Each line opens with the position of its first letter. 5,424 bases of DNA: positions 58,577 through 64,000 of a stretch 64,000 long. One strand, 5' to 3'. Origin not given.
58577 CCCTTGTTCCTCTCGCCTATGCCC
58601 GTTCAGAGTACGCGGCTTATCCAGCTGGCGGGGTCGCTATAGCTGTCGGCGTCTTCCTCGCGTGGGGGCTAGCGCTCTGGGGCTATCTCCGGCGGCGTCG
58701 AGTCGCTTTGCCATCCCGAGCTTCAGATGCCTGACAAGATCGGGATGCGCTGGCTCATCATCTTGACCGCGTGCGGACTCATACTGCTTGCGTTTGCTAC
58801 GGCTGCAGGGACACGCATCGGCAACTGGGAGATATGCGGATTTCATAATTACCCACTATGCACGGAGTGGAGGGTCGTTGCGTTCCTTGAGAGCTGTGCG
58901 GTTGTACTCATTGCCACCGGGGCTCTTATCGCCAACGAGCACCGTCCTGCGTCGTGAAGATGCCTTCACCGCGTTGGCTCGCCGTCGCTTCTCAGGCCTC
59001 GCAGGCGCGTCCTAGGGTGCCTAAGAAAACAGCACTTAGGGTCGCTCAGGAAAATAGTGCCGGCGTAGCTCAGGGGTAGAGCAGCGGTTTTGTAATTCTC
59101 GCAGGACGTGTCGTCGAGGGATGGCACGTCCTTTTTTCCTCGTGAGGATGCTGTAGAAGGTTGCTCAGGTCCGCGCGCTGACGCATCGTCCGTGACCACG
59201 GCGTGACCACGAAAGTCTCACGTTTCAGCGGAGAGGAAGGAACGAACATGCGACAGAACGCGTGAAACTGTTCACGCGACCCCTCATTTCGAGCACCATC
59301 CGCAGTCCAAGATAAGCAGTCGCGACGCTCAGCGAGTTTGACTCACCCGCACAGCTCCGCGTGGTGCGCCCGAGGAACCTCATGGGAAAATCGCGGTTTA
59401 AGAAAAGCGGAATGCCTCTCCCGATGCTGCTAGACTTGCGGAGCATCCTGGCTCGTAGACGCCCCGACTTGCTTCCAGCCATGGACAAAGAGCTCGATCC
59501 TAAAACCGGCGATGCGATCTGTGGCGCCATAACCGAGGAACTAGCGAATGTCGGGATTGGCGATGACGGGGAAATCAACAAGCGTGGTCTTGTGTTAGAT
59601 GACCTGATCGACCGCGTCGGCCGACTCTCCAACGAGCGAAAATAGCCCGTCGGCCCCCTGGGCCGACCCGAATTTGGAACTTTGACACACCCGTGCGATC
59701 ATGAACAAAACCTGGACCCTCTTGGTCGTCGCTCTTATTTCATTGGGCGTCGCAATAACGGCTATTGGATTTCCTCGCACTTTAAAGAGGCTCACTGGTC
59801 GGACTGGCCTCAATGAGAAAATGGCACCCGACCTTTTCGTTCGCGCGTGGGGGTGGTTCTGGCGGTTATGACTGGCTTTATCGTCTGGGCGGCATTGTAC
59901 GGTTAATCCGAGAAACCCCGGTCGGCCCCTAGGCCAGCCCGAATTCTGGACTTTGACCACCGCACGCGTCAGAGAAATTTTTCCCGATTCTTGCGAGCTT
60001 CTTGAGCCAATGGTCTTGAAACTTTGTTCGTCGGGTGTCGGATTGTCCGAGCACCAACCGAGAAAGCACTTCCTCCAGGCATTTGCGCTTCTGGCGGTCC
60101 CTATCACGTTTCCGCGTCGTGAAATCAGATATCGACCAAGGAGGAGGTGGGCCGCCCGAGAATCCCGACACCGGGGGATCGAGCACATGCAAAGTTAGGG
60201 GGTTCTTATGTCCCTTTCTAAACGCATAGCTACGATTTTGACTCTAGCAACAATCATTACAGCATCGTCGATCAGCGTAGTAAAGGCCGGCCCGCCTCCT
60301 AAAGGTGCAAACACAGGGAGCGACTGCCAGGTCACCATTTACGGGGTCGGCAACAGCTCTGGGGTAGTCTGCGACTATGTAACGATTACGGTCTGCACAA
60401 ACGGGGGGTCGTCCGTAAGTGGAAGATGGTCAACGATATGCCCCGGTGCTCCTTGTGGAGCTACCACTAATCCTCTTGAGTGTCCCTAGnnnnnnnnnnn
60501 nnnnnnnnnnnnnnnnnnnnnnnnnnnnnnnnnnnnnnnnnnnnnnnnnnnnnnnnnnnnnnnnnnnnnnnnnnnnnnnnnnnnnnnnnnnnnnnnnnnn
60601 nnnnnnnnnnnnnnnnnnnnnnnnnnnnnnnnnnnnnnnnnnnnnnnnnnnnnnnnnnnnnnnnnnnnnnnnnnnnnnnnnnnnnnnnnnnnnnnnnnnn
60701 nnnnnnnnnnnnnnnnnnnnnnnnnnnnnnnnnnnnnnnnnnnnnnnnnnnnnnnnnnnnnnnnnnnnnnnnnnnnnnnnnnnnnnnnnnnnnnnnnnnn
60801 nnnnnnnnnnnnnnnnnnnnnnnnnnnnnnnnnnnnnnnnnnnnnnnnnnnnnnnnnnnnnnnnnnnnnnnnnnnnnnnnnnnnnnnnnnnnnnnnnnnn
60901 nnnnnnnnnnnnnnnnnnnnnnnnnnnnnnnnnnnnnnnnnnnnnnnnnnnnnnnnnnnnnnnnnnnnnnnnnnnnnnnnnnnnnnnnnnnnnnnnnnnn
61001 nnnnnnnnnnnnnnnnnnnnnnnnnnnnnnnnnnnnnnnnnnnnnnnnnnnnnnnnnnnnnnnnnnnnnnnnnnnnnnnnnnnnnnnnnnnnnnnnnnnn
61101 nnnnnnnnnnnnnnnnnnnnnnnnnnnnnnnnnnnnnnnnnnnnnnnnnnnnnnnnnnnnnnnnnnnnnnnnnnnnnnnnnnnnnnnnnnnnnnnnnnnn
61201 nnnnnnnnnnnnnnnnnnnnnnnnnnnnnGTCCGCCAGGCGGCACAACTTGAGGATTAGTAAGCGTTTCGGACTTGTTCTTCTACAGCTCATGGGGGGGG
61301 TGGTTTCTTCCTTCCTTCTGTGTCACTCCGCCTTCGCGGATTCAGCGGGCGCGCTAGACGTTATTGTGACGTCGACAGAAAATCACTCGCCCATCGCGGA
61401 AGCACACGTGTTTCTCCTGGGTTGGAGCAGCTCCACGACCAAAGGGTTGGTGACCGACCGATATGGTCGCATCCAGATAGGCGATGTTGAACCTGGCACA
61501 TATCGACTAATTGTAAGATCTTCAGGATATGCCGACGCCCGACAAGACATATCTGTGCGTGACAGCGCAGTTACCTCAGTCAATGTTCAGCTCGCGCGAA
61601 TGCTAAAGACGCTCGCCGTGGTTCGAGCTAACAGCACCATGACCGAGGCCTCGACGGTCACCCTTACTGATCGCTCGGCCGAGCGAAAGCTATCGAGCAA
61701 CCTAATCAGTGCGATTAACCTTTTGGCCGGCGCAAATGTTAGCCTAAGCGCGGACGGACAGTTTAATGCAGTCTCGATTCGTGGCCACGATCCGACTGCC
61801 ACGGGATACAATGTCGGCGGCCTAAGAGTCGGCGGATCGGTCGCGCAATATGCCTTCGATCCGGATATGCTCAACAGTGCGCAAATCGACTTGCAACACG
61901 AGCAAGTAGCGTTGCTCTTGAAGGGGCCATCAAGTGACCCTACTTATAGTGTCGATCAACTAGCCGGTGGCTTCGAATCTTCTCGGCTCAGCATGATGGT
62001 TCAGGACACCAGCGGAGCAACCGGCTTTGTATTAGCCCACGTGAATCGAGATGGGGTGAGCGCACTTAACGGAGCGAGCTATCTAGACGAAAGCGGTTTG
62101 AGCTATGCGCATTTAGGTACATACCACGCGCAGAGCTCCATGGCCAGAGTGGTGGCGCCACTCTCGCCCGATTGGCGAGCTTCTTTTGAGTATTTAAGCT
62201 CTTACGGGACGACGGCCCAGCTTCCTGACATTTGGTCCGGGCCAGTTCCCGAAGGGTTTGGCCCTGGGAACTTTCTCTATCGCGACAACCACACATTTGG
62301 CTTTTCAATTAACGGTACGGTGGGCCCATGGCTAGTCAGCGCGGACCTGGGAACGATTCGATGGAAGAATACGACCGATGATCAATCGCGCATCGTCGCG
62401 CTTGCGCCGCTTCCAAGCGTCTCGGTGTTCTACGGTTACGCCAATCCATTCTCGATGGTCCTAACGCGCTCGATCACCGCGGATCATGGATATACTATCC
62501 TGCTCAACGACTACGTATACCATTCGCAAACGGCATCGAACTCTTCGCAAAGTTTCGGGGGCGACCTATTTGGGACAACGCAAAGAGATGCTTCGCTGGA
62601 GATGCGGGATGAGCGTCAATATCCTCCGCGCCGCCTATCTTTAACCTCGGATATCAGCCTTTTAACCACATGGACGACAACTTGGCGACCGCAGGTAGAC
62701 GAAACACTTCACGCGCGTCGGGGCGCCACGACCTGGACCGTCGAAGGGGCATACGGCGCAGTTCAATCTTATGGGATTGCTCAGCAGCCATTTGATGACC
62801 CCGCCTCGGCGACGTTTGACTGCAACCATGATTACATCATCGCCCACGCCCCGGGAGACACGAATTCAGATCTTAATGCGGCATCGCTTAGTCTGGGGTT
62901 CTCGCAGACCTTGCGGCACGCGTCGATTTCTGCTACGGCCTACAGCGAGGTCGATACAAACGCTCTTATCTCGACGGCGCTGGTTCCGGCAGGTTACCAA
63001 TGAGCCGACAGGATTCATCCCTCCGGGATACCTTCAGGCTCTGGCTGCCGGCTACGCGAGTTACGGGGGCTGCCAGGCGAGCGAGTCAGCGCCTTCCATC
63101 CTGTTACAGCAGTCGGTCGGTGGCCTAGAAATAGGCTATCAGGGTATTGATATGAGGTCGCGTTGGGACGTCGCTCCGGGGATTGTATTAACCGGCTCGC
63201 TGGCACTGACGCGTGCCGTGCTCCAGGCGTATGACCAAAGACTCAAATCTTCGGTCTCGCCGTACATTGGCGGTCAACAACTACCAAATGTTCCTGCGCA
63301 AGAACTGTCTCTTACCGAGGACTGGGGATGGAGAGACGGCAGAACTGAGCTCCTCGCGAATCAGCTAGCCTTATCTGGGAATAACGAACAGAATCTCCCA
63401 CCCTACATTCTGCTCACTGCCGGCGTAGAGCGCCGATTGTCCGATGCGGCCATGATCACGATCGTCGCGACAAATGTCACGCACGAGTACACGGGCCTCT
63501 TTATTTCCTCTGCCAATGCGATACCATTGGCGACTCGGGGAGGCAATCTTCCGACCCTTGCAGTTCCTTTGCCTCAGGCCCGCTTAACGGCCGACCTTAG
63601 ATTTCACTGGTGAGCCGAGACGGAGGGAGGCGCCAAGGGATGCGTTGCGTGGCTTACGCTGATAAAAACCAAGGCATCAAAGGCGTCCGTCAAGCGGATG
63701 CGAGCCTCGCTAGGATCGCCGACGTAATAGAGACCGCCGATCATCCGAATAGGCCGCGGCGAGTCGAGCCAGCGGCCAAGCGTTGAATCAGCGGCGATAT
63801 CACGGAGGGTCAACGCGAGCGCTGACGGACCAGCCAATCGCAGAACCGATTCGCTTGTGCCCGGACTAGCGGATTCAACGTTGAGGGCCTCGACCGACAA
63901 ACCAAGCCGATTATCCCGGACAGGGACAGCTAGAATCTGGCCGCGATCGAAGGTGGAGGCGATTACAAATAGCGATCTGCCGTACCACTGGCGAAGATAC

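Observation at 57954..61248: Lower-GC accessory islet with repeats, a tRNA-like fragment and small secreted or membrane proteins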

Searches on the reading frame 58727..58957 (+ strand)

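Call 9: search_protein_families(library=pfam, max_evalue=0.1, proteins=[window:58727-58957:+])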
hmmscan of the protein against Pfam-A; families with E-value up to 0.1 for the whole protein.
window:58727-58957:+ (76 aa): 1 family
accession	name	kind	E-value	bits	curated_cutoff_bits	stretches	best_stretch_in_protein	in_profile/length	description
PF00879.23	Defensin_propep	-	0.1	13.4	23.6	0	7-29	1-21/51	Defensin propeptide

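Call 20: search_protein_families(library=ncbifam, max_evalue=0.1, proteins=[window:58727-58957:+])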
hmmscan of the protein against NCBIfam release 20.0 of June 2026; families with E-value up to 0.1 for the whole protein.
window:58727-58957:+ (76 aa): 0 families

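Call 21: search_protein_families(library=phrogs, max_evalue=0.1, proteins=[window:58727-58957:+])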
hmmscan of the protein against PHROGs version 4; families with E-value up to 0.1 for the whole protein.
window:58727-58957:+ (76 aa): 0 families

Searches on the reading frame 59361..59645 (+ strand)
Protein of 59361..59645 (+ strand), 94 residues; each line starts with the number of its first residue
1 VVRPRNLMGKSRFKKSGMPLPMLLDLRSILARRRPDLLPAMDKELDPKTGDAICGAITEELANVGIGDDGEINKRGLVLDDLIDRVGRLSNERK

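Call 9: search_protein_families(library=pfam, max_evalue=0.1, proteins=[window:59361-59645:+])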
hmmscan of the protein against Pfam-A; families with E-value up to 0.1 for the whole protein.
window:59361-59645:+ (94 aa): 1 family
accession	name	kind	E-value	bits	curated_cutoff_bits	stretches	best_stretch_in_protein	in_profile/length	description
PF19827.4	DUF6308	-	0.025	14.9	27.3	1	28-47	117-136/193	Family of unknown function (DUF6308)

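Call 20: search_protein_families(library=ncbifam, max_evalue=0.1, proteins=[window:59361-59645:+])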
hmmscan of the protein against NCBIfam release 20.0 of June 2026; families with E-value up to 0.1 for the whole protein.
window:59361-59645:+ (94 aa): 0 families

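Call 21: search_protein_families(library=phrogs, max_evalue=0.1, proteins=[window:59361-59645:+])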
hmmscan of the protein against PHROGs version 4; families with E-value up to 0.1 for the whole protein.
window:59361-59645:+ (94 aa): 0 families

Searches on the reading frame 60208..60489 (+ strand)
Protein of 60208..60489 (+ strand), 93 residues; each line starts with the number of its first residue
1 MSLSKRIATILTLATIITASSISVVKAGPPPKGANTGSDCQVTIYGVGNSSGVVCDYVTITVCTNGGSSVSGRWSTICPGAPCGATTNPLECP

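Call 9: search_protein_families(library=pfam, max_evalue=0.1, proteins=[window:60208-60489:+])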
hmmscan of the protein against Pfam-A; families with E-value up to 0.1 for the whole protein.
window:60208-60489:+ (93 aa): 1 family
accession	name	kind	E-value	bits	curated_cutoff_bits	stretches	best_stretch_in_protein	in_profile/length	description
PF11106.13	YjbE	-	0.079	13.7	27.9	1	10-68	5-64/79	Exopolysaccharide production protein YjbE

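Call 20: search_protein_families(library=ncbifam, max_evalue=0.1, proteins=[window:60208-60489:+])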
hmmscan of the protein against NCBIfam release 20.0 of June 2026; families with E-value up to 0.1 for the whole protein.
window:60208-60489:+ (93 aa): 1 family
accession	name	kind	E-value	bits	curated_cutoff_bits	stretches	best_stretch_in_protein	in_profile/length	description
NF047911.1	FimbAdhEcpD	equivalog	0.058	11.8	900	1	8-70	206-265/538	fimbrial adhesin EcpD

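Call 21: search_protein_families(library=phrogs, max_evalue=0.1, proteins=[window:60208-60489:+])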
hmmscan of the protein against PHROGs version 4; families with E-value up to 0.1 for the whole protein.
window:60208-60489:+ (93 aa): 0 families

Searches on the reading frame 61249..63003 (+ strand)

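Call 9: search_protein_families(library=pfam, max_evalue=0.1, proteins=[window:61249-63003:+])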
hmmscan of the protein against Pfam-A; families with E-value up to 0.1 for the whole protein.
window:61249-63003:+ (584 aa): 7 families
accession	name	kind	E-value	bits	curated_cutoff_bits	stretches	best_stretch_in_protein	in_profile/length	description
PF13620.12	CarboxypepD_reg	-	7.1e-13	49.2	32.3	1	39-115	5-81/82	Carboxypeptidase regulatory-like domain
PF13715.12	CarbopepD_reg_2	-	6e-09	36.3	32.2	1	40-120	5-81/88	CarboxypepD_reg-like domain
PF08308.17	PEGA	-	3.2e-05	24.2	20.8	1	77-116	29-68/71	PEGA domain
PF07715.20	Plug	-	0.0001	23.2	23.9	1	132-213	5-90/107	TonB-dependent Receptor Plug Domain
PF14686.12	fn3_3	-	0.0041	17.3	24.4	1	69-109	31-73/75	Polysaccharide lyase family 4, domain II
PF17210.9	SdrD_B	-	0.062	13.9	29.7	0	45-112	20-91/112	SdrD B-like domain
PF20608.4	Phage_tube_C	-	0.094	13.5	24.1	0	67-106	41-81/82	Phage tail tube protein C-terminal domain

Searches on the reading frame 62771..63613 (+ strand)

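Call 9: search_protein_families(library=pfam, max_evalue=0.1, proteins=[window:62771-63613:+])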
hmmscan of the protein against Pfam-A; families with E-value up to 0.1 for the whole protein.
window:62771-63613:+ (280 aa): 1 family
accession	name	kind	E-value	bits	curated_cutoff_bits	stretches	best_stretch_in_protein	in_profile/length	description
PF00593.30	TonB_dep_Rec_b-barrel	-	0.0027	18.1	27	1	124-231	326-431/436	TonB dependent receptor-like, beta-barrel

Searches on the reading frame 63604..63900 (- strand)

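Call 20: search_protein_families(library=ncbifam, max_evalue=0.1, proteins=[window:63604-63900:-])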
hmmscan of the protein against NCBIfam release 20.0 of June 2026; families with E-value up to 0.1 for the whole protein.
window:63604-63900:- (98 aa): 1 family
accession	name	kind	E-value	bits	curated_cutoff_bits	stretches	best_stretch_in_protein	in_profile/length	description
NF012140.0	blaBJP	exception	0.066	12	600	1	20-63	11-53/294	BJP family subclass B3 metallo-beta-lactamase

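Call 21: search_protein_families(library=phrogs, max_evalue=0.1, proteins=[window:63604-63900:-])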
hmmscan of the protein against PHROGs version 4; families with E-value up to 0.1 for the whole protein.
window:63604-63900:- (98 aa): 0 families
